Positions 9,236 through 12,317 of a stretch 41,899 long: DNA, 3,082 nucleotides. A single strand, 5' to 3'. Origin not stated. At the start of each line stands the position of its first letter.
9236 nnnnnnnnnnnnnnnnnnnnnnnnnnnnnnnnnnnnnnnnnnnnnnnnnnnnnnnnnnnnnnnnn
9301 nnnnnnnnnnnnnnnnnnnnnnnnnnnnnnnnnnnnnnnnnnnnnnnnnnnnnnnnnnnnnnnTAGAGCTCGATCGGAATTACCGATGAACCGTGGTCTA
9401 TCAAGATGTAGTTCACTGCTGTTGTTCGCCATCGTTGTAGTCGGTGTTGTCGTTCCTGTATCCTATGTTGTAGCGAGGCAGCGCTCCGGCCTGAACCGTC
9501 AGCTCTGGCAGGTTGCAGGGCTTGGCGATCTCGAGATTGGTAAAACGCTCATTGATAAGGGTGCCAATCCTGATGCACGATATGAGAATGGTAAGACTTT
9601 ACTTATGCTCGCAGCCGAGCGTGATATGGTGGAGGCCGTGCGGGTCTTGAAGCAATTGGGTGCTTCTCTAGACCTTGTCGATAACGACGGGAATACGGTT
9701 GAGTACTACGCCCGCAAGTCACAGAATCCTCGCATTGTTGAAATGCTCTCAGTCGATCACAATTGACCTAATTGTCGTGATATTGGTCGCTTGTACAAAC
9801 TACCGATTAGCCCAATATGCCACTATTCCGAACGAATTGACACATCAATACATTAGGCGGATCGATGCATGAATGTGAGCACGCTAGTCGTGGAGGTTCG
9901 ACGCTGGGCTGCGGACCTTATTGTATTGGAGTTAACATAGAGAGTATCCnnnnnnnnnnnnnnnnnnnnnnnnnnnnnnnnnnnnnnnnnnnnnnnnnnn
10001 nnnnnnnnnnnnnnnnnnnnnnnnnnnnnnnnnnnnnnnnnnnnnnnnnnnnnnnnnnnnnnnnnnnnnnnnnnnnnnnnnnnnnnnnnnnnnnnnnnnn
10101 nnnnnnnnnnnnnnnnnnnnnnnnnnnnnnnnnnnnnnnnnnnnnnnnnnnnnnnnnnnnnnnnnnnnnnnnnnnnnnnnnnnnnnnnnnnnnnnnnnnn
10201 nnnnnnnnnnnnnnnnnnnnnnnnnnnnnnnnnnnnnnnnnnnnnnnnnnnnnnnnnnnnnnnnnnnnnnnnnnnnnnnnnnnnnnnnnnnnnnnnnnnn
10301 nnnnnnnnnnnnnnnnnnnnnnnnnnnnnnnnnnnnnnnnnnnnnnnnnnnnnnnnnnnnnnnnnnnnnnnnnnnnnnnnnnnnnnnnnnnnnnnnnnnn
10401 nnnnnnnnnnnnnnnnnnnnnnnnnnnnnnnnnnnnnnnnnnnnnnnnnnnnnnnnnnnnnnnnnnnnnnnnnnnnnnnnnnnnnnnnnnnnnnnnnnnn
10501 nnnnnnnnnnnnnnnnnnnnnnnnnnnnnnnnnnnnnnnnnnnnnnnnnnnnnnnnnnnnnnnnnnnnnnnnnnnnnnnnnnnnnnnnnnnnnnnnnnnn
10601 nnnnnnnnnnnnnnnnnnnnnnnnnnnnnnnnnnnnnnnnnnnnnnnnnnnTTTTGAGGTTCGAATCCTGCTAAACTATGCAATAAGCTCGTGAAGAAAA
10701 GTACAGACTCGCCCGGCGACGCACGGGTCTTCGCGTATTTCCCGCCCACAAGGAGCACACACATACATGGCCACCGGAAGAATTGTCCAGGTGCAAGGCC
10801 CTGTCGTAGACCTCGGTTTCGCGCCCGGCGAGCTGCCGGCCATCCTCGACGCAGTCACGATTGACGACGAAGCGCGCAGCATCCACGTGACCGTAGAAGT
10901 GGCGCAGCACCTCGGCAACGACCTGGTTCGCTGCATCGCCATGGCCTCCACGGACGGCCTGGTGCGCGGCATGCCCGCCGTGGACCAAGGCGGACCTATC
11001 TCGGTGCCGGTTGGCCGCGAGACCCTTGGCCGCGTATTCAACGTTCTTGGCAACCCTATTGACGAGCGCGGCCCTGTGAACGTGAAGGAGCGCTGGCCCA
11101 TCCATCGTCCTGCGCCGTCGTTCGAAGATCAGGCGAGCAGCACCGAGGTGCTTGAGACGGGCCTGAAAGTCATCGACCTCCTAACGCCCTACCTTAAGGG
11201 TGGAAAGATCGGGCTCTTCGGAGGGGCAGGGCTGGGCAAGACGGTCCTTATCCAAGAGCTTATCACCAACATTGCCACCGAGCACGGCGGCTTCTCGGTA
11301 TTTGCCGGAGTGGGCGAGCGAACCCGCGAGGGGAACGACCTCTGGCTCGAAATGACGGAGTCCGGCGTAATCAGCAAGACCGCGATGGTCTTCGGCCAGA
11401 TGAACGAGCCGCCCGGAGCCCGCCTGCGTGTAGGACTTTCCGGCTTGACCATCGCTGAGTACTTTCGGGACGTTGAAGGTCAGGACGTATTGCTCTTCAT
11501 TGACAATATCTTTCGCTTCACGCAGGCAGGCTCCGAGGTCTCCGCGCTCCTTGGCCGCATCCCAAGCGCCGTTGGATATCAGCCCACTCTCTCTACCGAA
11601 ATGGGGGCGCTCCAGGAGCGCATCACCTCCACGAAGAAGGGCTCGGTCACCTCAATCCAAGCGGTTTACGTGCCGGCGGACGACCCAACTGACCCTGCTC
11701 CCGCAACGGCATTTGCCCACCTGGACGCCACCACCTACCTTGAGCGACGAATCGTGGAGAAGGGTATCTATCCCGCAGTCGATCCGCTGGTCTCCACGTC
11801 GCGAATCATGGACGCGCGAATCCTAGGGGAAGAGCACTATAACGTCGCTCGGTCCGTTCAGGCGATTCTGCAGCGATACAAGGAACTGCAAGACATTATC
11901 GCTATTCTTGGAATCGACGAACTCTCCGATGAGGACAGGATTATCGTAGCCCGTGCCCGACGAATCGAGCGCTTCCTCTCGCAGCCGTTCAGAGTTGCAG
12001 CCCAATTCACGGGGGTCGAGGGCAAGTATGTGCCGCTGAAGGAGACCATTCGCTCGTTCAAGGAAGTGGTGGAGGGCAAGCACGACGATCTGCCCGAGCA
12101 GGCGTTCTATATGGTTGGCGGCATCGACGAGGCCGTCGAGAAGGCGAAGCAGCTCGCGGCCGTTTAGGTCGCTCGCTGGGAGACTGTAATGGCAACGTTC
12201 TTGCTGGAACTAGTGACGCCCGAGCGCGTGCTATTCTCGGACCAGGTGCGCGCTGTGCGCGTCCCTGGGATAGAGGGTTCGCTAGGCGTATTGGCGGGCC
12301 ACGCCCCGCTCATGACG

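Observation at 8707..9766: Unassignable Cys-rich (~21 Cys in ~213 aa) Rhs C-terminal toxin domain paired with a membrane-anchored ankyrin-repeat immunity candidate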

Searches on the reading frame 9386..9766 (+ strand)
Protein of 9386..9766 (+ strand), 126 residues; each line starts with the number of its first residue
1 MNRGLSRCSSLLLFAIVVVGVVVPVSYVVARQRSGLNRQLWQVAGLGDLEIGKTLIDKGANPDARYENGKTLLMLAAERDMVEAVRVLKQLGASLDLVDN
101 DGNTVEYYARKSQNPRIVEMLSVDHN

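Call 7: search_protein_families(library=pfam, proteins=[window:9386-9763:+], max_evalue=1)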
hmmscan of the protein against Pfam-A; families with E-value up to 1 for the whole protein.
window:9386-9763:+ (126 aa): 5 families
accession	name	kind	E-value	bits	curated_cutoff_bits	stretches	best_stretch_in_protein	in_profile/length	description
PF12796.13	Ank_2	-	6.3e-12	46.3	27.3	1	41-122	2-80/90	Ankyrin repeats (3 copies)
PF13637.12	Ank_4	-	1.6e-10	41.4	22.7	2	75-121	3-49/50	Ankyrin repeats (many copies)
PF00023.36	Ank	-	2.3e-08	34.3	21.1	1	68-100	1-33/33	Ankyrin repeat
PF13606.12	Ank_3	-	3.3e-06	27.4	22.3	1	68-96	1-29/30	Ankyrin repeat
PF13857.12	Ank_5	-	8.1e-05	23.3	27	1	55-104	1-51/56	Ankyrin repeats (many copies)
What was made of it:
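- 9386..9766 (+): 126-aa ankyrin-repeat protein, the immunity candidate. It starts 19 nt after the toxin stop codon. Ank_2 E 6e-12 (call 7).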

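Call 9: search_protein_families(library=ncbifam, proteins=[window:9386-9763:+], max_evalue=1)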
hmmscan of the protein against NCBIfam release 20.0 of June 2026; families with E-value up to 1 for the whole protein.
window:9386-9763:+ (126 aa): 5 families
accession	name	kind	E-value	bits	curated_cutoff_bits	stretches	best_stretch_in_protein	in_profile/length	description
NF041931.2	MzaA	equivalog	1.6e-06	27.2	800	1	56-122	22-88/726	MZA anti-phage system associated sigma-70 family RNA polymerase sigma factor MzaA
NF043029.1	T4SS_AnkY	equivalog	5e-05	21.9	600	1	53-112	475-534/543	Dot/Icm T4SS effector AnkY/LegA9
NF043022.1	T4SS_AnkG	equivalog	0.0047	15.7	500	1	50-120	379-454/455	Dot/Icm T4SS effector AnkG/AnkZ/LegA7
NF043023.1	T4SS_AnkH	equivalog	0.013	14.2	600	1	41-97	71-126/467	Dot/Icm T4SS effector AnkH/LegA3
NF043028.1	T4SS_AnkX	equivalog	0.046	11.8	1400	1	54-122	403-478/938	Dot/Icm T4SS effector AnkN/AnkX/LegA8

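Call 77: find_encoding_contigs(protein=window:9386-9766:+, flank=2000, max_places=4)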
Protein window:9386-9766:+ (126 aa): no gene with exactly this product is on record in the collection.

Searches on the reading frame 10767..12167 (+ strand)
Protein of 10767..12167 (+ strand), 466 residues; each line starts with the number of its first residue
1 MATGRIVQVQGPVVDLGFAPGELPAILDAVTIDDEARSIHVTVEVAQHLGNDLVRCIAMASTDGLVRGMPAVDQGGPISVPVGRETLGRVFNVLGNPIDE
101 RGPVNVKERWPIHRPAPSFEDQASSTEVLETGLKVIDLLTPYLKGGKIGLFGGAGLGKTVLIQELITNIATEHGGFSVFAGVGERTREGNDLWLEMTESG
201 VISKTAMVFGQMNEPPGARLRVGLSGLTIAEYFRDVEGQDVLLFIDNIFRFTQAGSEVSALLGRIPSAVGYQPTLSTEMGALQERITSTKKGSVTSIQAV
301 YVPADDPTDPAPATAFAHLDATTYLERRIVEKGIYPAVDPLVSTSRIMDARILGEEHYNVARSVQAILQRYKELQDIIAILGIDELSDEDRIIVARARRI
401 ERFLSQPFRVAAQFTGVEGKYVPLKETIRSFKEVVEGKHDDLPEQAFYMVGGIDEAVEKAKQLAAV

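Call 10: search_protein_families(library=pfam, proteins=[window:10767-12167:+], max_evalue=0.01)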
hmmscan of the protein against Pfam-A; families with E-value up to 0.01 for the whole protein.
window:10767-12167:+ (466 aa): 4 families
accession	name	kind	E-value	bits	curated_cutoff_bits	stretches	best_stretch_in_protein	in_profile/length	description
PF00006.31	ATP-synt_ab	-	2.7e-71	240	29.5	1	132-345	1-213/213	ATP synthase alpha/beta family, nucleotide-binding domain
PF22919.1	ATP-synt_VA_C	-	9.9e-19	67.7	24.7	1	352-438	7-96/101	C-terminal domain of V and A type ATP synthase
PF02874.29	ATP-synt_ab_N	-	7e-18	65.4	20.9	1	6-73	1-67/69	ATP synthase alpha/beta family, beta-barrel domain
PF18269.6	T3SS_ATPase_C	-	0.004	17.4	22.7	1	355-414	3-63/72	T3SS EscN ATPase C-terminal domain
